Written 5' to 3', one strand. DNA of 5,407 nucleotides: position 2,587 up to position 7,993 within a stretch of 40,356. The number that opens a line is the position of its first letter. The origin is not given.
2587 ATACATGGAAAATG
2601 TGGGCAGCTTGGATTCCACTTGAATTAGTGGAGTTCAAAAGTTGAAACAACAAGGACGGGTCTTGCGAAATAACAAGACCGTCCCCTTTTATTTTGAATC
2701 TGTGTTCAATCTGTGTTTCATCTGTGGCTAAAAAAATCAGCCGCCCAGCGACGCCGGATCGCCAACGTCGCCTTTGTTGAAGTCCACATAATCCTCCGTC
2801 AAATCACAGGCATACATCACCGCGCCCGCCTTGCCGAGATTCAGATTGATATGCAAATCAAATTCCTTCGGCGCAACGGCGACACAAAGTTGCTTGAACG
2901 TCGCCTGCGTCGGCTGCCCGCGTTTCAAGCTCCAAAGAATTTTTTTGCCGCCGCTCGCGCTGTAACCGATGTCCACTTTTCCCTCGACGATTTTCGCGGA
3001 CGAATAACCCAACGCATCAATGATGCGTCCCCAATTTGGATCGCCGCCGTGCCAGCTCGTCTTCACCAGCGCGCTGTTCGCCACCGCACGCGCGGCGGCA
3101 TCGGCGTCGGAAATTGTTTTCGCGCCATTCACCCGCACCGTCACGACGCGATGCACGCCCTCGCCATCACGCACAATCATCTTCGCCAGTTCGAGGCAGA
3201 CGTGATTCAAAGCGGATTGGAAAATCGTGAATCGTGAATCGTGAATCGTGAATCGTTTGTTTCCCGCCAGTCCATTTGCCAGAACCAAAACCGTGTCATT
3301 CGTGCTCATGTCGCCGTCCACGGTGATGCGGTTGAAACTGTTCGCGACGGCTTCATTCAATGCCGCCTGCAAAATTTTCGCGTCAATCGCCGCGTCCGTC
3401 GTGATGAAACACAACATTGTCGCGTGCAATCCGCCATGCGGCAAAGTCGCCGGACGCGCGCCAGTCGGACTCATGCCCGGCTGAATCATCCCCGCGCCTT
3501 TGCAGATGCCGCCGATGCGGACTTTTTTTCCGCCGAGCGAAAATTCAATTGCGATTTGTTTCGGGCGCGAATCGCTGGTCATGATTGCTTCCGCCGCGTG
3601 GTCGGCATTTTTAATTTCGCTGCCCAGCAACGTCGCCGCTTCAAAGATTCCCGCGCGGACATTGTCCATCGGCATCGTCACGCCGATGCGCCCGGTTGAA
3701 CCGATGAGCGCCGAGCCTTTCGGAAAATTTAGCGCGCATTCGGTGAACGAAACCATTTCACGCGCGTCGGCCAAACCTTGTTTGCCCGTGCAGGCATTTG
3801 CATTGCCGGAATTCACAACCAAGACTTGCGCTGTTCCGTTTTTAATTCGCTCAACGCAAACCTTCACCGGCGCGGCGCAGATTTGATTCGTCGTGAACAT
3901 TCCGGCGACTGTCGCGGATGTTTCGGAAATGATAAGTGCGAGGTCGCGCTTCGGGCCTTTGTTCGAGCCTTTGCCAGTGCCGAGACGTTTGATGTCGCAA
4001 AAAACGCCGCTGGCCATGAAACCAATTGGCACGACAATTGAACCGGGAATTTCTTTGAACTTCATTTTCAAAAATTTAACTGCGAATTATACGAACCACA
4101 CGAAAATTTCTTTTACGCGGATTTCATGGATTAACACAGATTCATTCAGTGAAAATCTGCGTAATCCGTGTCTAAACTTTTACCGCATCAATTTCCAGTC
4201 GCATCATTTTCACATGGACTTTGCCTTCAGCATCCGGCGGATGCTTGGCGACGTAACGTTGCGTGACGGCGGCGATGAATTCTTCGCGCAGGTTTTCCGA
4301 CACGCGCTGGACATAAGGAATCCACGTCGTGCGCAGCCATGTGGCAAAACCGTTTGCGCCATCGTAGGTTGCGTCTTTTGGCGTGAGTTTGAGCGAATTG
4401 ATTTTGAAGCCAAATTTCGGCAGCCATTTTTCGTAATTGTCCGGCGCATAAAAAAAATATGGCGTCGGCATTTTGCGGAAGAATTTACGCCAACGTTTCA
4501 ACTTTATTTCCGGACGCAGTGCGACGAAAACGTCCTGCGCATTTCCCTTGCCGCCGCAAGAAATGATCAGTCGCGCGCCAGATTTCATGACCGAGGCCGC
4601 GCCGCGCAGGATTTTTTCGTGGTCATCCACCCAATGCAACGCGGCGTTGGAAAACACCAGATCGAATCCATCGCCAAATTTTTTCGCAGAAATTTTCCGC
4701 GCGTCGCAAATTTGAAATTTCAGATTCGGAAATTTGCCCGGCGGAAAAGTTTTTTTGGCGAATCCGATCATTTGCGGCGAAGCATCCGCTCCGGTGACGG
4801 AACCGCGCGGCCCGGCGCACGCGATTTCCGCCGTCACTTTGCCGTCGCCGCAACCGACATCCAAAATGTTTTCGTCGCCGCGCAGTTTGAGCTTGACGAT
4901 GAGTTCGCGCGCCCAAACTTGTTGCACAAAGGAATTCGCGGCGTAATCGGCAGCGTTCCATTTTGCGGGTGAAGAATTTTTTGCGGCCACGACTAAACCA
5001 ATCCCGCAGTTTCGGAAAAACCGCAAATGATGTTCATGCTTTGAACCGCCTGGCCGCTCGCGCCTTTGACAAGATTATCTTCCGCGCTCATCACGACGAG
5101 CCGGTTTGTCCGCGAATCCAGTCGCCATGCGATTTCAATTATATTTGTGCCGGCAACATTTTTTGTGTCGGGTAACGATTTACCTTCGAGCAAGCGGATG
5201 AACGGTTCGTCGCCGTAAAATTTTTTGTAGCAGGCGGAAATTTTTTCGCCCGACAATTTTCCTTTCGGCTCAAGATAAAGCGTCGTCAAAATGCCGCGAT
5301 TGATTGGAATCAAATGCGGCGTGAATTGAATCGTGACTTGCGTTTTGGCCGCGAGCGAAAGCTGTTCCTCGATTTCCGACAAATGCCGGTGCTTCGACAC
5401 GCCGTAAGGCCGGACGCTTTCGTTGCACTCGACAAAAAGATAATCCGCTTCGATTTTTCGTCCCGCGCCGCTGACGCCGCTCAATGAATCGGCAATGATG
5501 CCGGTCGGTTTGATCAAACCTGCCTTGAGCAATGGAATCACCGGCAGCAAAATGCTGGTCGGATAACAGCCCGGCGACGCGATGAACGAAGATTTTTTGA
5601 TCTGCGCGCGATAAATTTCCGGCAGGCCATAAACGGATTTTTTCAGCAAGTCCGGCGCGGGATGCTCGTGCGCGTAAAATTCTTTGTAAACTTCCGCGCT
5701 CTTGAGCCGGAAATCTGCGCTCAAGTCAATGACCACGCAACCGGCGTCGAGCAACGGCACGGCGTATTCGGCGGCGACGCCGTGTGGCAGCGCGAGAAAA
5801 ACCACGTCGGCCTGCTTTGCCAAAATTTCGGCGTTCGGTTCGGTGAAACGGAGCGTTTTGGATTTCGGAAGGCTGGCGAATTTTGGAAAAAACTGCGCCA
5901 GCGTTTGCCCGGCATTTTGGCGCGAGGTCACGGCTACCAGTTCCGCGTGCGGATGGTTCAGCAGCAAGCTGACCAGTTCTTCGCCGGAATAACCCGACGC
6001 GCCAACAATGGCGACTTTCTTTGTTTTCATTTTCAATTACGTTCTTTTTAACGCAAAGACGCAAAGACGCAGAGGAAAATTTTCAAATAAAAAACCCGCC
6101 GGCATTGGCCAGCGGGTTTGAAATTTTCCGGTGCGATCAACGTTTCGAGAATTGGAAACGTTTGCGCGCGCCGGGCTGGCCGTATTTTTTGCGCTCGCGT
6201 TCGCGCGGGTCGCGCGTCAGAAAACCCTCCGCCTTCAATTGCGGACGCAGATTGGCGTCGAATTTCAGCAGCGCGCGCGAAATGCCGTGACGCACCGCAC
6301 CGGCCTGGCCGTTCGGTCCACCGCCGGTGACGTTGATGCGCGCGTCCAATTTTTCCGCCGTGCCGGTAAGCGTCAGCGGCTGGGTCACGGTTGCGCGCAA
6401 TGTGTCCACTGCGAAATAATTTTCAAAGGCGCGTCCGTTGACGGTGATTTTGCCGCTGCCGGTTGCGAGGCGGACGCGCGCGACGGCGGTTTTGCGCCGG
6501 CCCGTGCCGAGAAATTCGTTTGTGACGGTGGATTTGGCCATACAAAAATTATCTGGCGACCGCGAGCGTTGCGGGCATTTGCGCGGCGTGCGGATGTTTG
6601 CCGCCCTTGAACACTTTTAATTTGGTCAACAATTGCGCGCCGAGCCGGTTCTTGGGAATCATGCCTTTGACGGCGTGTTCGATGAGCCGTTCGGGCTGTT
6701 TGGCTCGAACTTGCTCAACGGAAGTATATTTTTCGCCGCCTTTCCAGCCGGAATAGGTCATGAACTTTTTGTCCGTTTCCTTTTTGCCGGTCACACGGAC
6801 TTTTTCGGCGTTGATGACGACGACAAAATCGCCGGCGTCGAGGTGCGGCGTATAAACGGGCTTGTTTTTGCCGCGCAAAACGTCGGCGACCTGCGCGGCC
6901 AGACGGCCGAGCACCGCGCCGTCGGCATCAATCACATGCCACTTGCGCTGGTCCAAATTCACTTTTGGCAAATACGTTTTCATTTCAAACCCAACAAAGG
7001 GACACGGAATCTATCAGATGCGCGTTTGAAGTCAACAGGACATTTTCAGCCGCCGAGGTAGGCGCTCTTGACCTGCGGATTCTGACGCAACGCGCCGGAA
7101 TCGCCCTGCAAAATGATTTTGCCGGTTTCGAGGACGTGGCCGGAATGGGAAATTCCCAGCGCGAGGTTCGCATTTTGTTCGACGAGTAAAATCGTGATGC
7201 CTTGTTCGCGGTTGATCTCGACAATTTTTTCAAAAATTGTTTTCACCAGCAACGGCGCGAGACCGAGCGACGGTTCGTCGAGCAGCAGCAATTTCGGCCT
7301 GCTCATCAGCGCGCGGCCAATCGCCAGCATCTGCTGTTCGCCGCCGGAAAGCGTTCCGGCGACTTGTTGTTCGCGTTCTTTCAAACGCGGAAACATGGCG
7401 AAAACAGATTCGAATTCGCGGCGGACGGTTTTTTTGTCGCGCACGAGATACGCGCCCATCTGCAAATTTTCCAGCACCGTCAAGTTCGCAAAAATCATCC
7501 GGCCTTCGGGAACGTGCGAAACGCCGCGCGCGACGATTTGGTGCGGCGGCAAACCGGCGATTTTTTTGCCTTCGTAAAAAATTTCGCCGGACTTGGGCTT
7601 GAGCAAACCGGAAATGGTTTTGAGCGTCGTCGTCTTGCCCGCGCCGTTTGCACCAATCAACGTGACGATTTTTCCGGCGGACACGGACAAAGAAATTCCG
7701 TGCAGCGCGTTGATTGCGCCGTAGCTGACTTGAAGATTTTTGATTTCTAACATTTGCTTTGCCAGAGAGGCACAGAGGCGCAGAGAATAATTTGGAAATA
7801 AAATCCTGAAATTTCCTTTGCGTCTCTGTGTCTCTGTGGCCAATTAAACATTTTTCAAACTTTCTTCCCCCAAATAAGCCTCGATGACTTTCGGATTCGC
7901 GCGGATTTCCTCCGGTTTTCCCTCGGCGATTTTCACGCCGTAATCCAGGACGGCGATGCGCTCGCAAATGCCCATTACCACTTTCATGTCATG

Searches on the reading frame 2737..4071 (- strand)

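Call 45: search_protein_families(library=pfam, proteins=[window:2737-4071:-])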
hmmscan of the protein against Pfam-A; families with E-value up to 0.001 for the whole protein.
window:2737-4071:- (444 aa): 1 family
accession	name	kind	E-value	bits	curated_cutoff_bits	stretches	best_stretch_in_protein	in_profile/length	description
PF01960.23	ArgJ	-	3.8e-129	431.1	32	1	38-432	10-372/377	ArgJ family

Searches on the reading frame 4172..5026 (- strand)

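Call 45: search_protein_families(library=pfam, proteins=[window:4172-5026:-])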
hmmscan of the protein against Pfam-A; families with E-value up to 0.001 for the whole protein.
window:4172-5026:- (284 aa): 9 families
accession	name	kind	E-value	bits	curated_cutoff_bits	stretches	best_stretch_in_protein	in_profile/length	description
PF13847.12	Methyltransf_31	-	4.1e-21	75.6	27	1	50-156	3-110/145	Methyltransferase domain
PF08241.18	Methyltransf_11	-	1e-18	68.1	21.2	1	55-155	1-95/95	Methyltransferase domain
PF13649.12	Methyltransf_25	-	5.5e-18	65.9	27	1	54-150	1-96/97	Methyltransferase domain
PF08242.18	Methyltransf_12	-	4.1e-15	56.7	30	1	55-153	1-98/98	Methyltransferase domain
PF13489.12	Methyltransf_23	-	5.4e-15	55.9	27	1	34-211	5-163/164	Methyltransferase domain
PF01209.24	Ubie_methyltran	-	4.3e-10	39.8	20.1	1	36-155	33-151/233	ubiE/COQ5 methyltransferase family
PF05175.20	MTS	-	2.5e-08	34.2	23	1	42-155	23-138/170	Methyltransferase small domain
PF00891.24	Methyltransf_2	-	8e-05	22.5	22.3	1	6-155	20-164/210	O-methyltransferase domain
PF24675.1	NpmA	-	0.00072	19.4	60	0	50-113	23-90/214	16S rRNA (adenine(1408)-N(1))-methyltransferase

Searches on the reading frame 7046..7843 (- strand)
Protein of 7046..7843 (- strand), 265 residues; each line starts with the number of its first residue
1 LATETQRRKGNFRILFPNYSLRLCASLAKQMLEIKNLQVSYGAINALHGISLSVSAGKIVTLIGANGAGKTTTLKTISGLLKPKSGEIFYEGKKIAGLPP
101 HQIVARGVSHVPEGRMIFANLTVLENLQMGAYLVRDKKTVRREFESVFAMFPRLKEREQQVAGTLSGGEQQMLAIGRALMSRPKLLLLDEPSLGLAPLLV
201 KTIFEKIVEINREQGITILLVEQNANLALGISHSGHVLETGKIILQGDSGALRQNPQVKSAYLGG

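Call 45: search_protein_families(library=pfam, proteins=[window:7046-7843:-])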
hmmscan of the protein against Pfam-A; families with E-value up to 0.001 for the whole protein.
window:7046-7843:- (265 aa): 3 families
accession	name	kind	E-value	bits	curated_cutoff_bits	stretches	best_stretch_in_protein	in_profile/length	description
PF00005.33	ABC_tran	-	1.5e-32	113.5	25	1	47-192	1-136/137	ABC transporter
PF13304.12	AAA_21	-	1.1e-09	39.3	27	1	159-220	232-295/304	AAA domain, putative AbiEii toxin, Type IV TA system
PF13401.12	AAA_22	-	0.00035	21.3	27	0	57-223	5-123/130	AAA domain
